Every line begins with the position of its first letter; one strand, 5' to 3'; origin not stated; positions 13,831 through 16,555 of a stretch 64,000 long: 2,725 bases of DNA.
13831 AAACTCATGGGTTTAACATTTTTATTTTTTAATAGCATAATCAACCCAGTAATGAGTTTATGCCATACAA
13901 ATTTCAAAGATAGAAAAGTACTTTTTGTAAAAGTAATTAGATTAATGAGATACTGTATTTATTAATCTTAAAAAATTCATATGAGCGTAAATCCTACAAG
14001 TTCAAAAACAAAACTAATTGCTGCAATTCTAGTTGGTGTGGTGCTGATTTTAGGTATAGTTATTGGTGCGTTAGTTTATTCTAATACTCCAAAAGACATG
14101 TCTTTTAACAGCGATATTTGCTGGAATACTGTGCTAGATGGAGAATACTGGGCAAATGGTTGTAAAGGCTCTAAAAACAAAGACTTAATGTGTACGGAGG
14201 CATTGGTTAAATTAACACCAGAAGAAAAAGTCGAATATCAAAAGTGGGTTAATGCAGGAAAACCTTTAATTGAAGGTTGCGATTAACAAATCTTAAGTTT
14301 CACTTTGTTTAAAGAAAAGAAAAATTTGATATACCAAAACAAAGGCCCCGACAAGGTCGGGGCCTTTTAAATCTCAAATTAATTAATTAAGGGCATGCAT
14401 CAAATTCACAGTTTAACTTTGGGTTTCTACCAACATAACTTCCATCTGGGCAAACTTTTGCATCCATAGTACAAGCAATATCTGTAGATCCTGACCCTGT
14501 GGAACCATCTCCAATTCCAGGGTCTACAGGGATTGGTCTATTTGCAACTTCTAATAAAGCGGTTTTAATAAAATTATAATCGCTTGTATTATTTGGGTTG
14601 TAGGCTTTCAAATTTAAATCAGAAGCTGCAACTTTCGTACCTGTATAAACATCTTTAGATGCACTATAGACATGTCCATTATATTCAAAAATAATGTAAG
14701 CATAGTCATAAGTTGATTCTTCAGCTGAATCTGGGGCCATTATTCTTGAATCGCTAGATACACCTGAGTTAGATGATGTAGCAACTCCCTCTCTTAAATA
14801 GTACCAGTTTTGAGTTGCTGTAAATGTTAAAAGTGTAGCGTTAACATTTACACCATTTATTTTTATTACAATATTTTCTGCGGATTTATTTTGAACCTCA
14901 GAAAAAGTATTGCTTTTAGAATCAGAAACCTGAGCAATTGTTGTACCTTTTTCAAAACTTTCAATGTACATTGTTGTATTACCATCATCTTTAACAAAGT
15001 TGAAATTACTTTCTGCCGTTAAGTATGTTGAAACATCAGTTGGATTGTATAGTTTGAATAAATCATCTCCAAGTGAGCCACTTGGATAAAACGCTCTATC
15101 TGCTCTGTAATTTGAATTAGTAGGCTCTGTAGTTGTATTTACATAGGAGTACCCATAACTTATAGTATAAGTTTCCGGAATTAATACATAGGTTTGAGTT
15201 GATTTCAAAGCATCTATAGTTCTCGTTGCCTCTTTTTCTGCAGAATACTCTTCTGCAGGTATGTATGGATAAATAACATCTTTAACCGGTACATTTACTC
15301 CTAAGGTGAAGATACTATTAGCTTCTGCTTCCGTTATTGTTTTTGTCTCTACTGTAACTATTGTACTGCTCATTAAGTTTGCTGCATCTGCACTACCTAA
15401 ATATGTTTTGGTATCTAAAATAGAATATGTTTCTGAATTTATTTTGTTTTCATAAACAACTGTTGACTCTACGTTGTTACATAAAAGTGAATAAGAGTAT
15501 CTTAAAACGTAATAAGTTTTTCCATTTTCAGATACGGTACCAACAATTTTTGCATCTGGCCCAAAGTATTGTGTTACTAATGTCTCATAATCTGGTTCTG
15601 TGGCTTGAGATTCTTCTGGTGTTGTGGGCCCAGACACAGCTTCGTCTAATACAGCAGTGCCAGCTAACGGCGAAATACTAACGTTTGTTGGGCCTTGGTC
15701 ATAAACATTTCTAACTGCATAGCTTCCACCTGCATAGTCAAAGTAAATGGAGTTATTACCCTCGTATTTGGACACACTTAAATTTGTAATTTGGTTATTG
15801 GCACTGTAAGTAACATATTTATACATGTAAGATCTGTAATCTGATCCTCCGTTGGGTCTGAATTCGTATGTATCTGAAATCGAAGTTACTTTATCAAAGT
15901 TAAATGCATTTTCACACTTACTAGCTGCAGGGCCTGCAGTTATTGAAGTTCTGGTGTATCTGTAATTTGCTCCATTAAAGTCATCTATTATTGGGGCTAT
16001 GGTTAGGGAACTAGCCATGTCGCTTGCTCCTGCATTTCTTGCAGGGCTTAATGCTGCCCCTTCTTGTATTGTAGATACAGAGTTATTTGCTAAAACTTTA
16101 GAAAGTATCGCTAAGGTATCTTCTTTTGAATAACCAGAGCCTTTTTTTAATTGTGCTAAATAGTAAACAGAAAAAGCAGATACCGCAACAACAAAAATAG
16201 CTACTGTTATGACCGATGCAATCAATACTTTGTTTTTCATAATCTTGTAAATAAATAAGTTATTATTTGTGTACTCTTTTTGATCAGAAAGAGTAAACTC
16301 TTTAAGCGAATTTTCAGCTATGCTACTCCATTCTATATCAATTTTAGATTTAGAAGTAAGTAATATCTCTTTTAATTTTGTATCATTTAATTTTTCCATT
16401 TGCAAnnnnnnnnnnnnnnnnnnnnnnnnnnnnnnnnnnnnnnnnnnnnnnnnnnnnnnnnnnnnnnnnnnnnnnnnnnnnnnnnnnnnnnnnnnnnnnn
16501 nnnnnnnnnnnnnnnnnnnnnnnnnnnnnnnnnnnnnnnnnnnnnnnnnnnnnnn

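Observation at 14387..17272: ECF sigma / anti-sigma-like pair sharing a novel Cys-rich module with a neighbouring small secreted protein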

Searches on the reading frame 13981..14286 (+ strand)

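Call 3: search_protein_families(library=pfam, proteins=[window:13981-14286:+], max_evalue=1)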
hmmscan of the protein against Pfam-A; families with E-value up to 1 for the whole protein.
window:13981-14286:+ (101 aa): 1 family
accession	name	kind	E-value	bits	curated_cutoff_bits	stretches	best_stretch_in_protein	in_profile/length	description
PF02535.28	Zip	-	0.18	11.4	35.1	1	6-38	232-261/323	ZIP Zinc transporter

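Call 4: search_protein_families(library=ncbifam, proteins=[window:13981-14286:+], max_evalue=1)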
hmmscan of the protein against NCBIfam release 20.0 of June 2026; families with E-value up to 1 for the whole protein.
window:13981-14286:+ (101 aa): 1 family
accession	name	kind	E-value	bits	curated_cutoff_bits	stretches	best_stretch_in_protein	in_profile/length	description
NF004285.1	PRK05696.1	equivalog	0.056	13.2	179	1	6-30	14-38/171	flagellar basal body-associated protein FliL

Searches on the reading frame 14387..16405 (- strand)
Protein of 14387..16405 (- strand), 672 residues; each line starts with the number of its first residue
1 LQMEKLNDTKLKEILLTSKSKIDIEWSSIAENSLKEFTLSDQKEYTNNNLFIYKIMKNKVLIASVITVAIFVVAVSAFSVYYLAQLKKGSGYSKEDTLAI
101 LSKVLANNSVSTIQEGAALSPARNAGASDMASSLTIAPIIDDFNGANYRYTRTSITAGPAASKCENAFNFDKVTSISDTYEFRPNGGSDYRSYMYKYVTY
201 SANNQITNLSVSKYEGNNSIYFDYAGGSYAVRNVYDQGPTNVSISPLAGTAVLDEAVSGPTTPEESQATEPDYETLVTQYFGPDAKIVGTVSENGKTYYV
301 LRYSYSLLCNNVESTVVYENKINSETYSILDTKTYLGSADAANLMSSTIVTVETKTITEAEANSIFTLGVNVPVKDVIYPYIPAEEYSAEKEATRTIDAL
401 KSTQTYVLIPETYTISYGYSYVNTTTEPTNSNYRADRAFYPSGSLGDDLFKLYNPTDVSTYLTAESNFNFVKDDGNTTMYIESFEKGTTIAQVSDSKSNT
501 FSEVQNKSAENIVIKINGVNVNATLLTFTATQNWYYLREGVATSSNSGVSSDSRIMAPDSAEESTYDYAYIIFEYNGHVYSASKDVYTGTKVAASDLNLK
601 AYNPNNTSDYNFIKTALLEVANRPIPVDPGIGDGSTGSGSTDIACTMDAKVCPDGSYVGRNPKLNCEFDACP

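Call 3: search_protein_families(library=pfam, proteins=[window:14387-16405:-], max_evalue=1)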
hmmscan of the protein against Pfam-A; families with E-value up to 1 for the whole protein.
window:14387-16405:- (672 aa): 0 families

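Call 4: search_protein_families(library=ncbifam, proteins=[window:14387-16405:-], max_evalue=1)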
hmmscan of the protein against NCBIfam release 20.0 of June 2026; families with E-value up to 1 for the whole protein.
window:14387-16405:- (672 aa): 0 families

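Call 8: find_homologous_proteins(query=window:14387-16405:-, max_evalue=0.01)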
Query window:14387-16405:- (672 aa): 8 proteins with E <= 0.01 among 8000 candidates.
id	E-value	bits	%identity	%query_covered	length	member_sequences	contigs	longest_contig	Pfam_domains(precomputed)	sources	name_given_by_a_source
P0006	0.0e+0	1453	100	100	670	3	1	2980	-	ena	-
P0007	2.5e-166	573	45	98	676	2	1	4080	-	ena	-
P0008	1.7e-40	158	29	81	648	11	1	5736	-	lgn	-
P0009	2.6e-29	121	27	78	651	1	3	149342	-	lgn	-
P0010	7.4e-28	116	26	94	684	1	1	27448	-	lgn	-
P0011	2.3e-21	94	28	73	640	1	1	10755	-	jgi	-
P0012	2.2e-12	65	30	39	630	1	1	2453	-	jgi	jgi:hypothetical protein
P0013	6.8e-11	60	30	45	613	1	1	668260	-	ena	-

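Call 28: find_encoding_contigs(protein=P0007, flank=6000, max_places=3)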
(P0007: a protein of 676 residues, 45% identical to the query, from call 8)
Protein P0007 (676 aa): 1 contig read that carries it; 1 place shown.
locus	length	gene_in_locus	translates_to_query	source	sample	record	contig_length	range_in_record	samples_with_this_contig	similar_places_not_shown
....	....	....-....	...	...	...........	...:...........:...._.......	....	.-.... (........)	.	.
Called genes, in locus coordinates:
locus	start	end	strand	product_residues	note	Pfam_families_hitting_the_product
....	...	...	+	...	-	-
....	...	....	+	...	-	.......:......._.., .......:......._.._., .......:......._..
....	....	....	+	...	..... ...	-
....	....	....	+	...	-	?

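Call 29: find_encoding_contigs(protein=P0009, flank=6000, max_places=2)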
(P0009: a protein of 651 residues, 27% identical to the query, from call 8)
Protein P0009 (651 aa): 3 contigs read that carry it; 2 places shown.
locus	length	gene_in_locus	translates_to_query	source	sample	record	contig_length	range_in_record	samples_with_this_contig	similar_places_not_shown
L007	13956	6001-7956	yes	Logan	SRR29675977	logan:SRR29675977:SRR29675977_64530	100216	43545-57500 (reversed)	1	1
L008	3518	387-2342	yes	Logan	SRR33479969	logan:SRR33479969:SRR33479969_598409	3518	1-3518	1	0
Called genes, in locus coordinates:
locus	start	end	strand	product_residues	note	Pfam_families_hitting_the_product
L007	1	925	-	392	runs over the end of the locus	PF13439:Glyco_transf_4, PF13579:Glyco_trans_4_4, PF00534:Glycos_transf_1, PF13692:Glyco_trans_1_4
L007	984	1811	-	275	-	PF01026:TatD_DNase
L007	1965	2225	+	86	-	PF01649:Ribosomal_S20p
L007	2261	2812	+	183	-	-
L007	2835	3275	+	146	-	PF01588:tRNA_bind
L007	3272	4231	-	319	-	PF01699:Na_Ca_ex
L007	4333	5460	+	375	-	PF00579:tRNA-synt_1b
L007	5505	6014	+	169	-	PF04542:Sigma70_r2, PF08281:Sigma70_r4_2, PF04545:Sigma70_r4 (weak)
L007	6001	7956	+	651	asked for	-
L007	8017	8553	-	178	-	PF01625:PMSR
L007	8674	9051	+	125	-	-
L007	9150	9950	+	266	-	-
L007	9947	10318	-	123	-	PF12643:MazG-like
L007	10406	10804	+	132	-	PF01230:HIT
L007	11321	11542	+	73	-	-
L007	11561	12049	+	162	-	PF00293:NUDIX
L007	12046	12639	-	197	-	PF02469:Fasciclin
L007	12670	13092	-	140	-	-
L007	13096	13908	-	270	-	PF00248:Aldo_ket_red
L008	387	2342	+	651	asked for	-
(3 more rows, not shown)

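Call 30: find_encoding_contigs(protein=P0010, flank=6000, max_places=2)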
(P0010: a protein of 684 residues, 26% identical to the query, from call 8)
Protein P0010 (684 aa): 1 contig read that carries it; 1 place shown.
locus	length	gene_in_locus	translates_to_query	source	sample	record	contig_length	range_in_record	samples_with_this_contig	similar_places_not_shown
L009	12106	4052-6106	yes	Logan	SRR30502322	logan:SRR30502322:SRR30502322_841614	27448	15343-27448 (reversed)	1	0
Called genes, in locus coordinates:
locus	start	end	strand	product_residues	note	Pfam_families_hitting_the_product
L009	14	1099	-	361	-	PF04389:Peptidase_M28, PF01546:Peptidase_M20, PF07687:M20_dimer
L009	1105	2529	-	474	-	-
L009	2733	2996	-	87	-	-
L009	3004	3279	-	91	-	-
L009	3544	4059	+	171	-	PF04542:Sigma70_r2, PF08281:Sigma70_r4_2 (faint), PF04545:Sigma70_r4 (faint)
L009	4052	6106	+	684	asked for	-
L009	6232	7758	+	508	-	-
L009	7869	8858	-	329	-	-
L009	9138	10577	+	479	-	PF00133:tRNA-synt_1, PF01406:tRNA-synt_1e (faint), PF09334:tRNA-synt_1g, PF00133:tRNA-synt_1, PF19303:Anticodon_3, PF08264:Anticodon_1 (weak)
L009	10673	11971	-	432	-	PF01098:FTSW_RODA_SPOVE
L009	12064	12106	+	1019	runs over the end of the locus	PF07517:SecA_DEAD, PF01043:SecA_PP_bind, PF21090:P-loop_SecA, PF07516:SecA_SW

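Call 33: find_encoding_contigs(protein=P0008, flank=6000, max_places=2)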
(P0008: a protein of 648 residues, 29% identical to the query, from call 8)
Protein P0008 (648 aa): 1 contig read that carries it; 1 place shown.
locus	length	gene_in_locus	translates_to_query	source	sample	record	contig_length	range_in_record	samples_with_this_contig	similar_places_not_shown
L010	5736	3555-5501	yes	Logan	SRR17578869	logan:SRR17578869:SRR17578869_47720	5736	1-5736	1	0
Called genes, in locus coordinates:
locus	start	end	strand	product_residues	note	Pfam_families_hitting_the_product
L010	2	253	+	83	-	?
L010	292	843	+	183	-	-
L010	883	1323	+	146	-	PF01588:tRNA_bind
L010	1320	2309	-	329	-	PF01699:Na_Ca_ex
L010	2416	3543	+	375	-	PF00579:tRNA-synt_1b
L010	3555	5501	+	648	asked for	-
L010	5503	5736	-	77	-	?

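Call 34: find_encoding_contigs(protein=P0013, flank=6000, max_places=2)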
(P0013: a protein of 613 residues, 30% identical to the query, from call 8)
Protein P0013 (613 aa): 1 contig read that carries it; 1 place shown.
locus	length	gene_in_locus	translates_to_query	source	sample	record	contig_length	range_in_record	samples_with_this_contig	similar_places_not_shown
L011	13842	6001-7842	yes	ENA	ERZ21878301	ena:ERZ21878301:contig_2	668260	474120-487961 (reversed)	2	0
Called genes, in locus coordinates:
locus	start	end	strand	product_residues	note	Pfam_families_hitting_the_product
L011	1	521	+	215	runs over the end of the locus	PF13248:Zn_ribbon_3 (weak), PF12773:DZR, PF13240:Zn_Ribbon_1 (weak)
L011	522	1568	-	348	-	PF01368:DHH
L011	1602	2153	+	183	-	PF01923:Cob_adeno_trans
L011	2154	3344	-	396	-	PF00270:DEAD, PF04851:ResIII, PF00271:Helicase_C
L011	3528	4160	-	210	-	PF07853:DUF1648, PF13630:SdpI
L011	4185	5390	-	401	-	-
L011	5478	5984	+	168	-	PF04542:Sigma70_r2, PF08281:Sigma70_r4_2, PF04545:Sigma70_r4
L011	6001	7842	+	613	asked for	-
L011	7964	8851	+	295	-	PF08443:RimK, PF02955:GSH-S_ATP, PF07478:Dala_Dala_lig_C (weak)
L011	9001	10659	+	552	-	PF00664:ABC_membrane, PF00005:ABC_tran, PF02463:SMC_N (faint)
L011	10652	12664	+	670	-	PF00664:ABC_membrane, PF00005:ABC_tran, PF02463:SMC_N (faint), PF13401:AAA_22 (faint)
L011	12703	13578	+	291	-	PF00005:ABC_tran, PF13304:AAA_21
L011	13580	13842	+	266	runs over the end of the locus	PF01061:ABC2_membrane (weak), PF12679:ABC2_membrane_2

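Call 64: predict_structure(alignment_id=A5)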
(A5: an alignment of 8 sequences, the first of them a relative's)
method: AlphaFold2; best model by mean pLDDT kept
length: 670 residues; sequences in the alignment: 8
mean_pLDDT: 59.1   pTM: 0.46
mean pLDDT of the five models: 59.1, 59.1, 56.9, 56.5, 52.3
residues with pLDDT >= 90: 33; 70-90: 260; 50-70: 117; < 50: 260
segments of 3 or more residues with pLDDT < 50: 1-88, 107-140, 164-168, 234-270, 379-384, 420-428, 454-459, 530-562, 584-589, 622-655
pLDDT, mean of each block of 10 residues (from residue 1): 38 35 34 30 27 25 30 33 40 73 49 23 20 27 72 81 55 78 66 82 83 71 85 40 26 25 31 57 79 80 65 79 74 84 80 84 81 68 59 82 87 66 45 80 78 48 75 70 85 72 81 90 79 30 22 27 72 91 53 78 91 78 32 28 43 50 57
secondary structure, 60 per line:
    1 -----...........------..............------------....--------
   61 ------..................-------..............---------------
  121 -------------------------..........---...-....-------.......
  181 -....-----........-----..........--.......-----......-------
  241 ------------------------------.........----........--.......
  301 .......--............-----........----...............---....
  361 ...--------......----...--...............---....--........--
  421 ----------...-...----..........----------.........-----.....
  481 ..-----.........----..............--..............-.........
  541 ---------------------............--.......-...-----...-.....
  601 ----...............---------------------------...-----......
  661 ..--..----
elements in order (helices of 4 or more, strands of 3 or more residues): H6-16 H23-36 H49-52 H67-84 H92-105 E146-155 H163-166 E174-180 H182-185 E191-198 E204-213 E216-222 E228-233 H271-279 E284-291 E294-307 E310-321 E327-334 E342-353 H357-363 E372-377 H387-401 E405-408 E411-418 H442-451 E462-470 E476-482 H488-496 E501-514 E517-530 H532-540 E562-573 E576-582 E596-600 H605-619 E647-649 E655-659

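Call 67: fold_search(model_id=the predicted structure, library=pdb)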
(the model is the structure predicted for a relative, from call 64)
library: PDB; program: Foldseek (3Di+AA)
matches with E <= 10: 570; with E <= 0.001: 14
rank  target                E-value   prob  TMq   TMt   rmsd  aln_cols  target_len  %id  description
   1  6jau_A                1.1e-06  1.00  0.18  0.34  14.7       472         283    8  The complex structure of Pseudomonas aeruginosa MucA/MucB. (released 2020-01-29)
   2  3m4w_C                1.2e-06  1.00  0.18  0.35  12.2       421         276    7  Structural basis for the negative regulation of bacterial stress response by RseB (released 2010-05-05)
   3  2p4b_A                1.3e-06  1.00  0.19  0.34  12.8       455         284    6  Crystal structure of E.coli RseB (released 2007-05-22)
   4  3m4w_D                1.8e-06  1.00  0.17  0.34  15.0       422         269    8  Structural basis for the negative regulation of bacterial stress response by RseB (released 2010-05-05)
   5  2v42_B                3.6e-06  1.00  0.18  0.35  12.9       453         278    8  Crystal structure of RseB: a sensor for periplasmic stress response in E. coli (released 2007-08-28)
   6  6in9_A                1.2e-05  1.00  0.19  0.37  12.8       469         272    8  Crystal structure of MucB in complex with MucA(peri) (released 2019-07-24)
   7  2p4b_C                2.5e-05  1.00  0.17  0.37  12.4       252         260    9  Crystal structure of E.coli RseB (released 2007-05-22)
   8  9bd8_A                4.5e-05  0.66  0.12  0.15  20.6       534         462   10  ApoB 100 beta barrel bound to LDLR beta propeller (released 2024-12-25)
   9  4z48_A                2.1e-04  0.99  0.13  0.29  17.6       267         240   12  Crystal structure of a DUF1329 family protein (DESPIG_00262) from Desulfovibrio piger ATCC 29098 at 1.75 A resolution (released 2015-04-22)
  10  3mh9_A                2.8e-04  1.00  0.15  0.36   9.7       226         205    8  Crystal structure of LprG mutant V91W from Mycobacterium tuberculosis (released 2010-09-01)
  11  3mha_A                6.6e-04  1.00  0.16  0.40   9.6       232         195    7  Crystal structure of LprG from Mycobacterium tuberculosis bound to PIM (released 2010-09-01)
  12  6jla_B                6.6e-04  0.99  0.14  0.35  11.9       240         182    8  Crystal structure of a mouse ependymin related protein (released 2020-03-04)
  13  3mh8_B                8.1e-04  1.00  0.16  0.40   9.6       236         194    6  Crystal structure of LprG from Mycobacterium tuberculosis (released 2010-09-01)
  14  3mh9_C                8.1e-04  0.99  0.15  0.37   9.8       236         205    8  Crystal structure of LprG mutant V91W from Mycobacterium tuberculosis (released 2010-09-01)
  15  2zf3_F                2.6e-03  0.96  0.12  0.34  19.5       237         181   10  Crystal Structure of VioE (released 2008-01-01)
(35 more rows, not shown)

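Call 68: find_related_loci(query=A5, collection=metagenome_contigs, flank=4000)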
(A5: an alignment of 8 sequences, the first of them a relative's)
Query A5 (670 aa) in metagenome_contigs; peptide patterns used: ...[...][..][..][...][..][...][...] (x = any residue, [..] = any of these).
100 stretches matched a pattern; 2 encode a relative of the query (tblastn E <= 1e-3); 2 distinct loci.
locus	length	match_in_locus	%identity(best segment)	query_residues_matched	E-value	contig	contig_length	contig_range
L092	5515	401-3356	45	1-670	1e-174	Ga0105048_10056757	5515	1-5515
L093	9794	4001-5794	29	85-630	2e-48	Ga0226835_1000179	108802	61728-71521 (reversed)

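Call 89: search_solved_structures(query=A5, max_evalue=10)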
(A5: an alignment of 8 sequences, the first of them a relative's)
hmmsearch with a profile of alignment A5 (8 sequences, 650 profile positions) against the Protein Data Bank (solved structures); distinct sequences matched with E-value up to 10: 7.
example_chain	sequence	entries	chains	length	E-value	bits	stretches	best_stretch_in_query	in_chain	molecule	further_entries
6gz8_A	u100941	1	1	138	0.59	11.6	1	506-542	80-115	Spore germination protein GerM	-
4q6z_A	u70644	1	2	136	1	10.8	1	71-141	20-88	Penicillin-binding protein activator LpoB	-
1mdu_A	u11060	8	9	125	1.9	9.9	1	279-324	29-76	gelsolin precursor | Gelsolin | PROTEIN (GELSOLIN)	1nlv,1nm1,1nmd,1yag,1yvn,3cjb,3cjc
3ci5_G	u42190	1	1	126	1.9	9.9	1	279-324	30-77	Gelsolin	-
1d4x_G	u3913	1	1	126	1.9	9.9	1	279-324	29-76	GELSOLIN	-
5ubo_S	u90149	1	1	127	1.9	9.9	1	279-324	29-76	Gelsolin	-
3cip_G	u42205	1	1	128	2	9.9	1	279-324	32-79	Gelsolin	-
